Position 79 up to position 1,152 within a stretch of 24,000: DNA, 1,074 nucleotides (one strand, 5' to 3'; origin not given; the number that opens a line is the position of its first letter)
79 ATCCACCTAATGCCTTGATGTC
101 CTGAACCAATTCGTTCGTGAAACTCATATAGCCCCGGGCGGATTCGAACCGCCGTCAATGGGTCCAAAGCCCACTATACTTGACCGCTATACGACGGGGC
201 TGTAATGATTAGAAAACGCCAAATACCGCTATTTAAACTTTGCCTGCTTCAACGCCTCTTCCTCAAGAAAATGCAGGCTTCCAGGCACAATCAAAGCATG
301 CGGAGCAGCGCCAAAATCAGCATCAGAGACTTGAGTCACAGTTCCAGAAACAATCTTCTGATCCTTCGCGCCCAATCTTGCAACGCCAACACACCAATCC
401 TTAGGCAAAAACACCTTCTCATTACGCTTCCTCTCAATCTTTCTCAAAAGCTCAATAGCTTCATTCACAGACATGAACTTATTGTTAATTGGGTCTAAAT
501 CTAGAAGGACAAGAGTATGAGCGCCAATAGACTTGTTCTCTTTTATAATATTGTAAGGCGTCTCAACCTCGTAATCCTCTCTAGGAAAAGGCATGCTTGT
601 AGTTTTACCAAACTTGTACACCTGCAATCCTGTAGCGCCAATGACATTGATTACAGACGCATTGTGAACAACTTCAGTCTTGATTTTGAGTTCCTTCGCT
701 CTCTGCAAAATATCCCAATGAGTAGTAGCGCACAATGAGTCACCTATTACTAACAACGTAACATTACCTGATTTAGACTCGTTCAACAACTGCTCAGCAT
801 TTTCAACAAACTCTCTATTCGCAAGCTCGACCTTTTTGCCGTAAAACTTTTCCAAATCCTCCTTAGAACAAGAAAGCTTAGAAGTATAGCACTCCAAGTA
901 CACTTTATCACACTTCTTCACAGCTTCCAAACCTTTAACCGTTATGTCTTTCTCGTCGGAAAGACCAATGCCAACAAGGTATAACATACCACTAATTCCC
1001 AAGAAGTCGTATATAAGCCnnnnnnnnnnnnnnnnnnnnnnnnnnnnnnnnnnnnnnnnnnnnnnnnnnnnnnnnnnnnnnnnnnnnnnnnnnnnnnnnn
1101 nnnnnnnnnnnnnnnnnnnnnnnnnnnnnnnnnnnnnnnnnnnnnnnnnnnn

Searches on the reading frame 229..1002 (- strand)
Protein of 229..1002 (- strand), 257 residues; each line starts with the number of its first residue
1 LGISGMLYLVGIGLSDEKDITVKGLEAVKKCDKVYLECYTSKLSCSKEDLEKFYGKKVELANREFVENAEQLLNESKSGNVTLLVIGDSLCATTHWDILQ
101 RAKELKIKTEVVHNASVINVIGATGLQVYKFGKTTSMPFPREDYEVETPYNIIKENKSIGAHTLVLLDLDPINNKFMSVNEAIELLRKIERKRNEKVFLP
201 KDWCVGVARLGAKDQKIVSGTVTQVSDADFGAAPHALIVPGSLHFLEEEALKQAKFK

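Call 9: search_protein_families(library=pfam, proteins=[window:229-1002:-], max_evalue=0.001)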
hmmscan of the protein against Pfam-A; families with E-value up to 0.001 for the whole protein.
window:229-1002:- (257 aa): 1 family
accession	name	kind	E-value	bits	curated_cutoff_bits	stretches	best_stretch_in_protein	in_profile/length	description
PF00590.25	TP_methylase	-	2.4e-23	83.6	27.8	1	6-225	1-211/212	Tetrapyrrole (Corrin/Porphyrin) Methylases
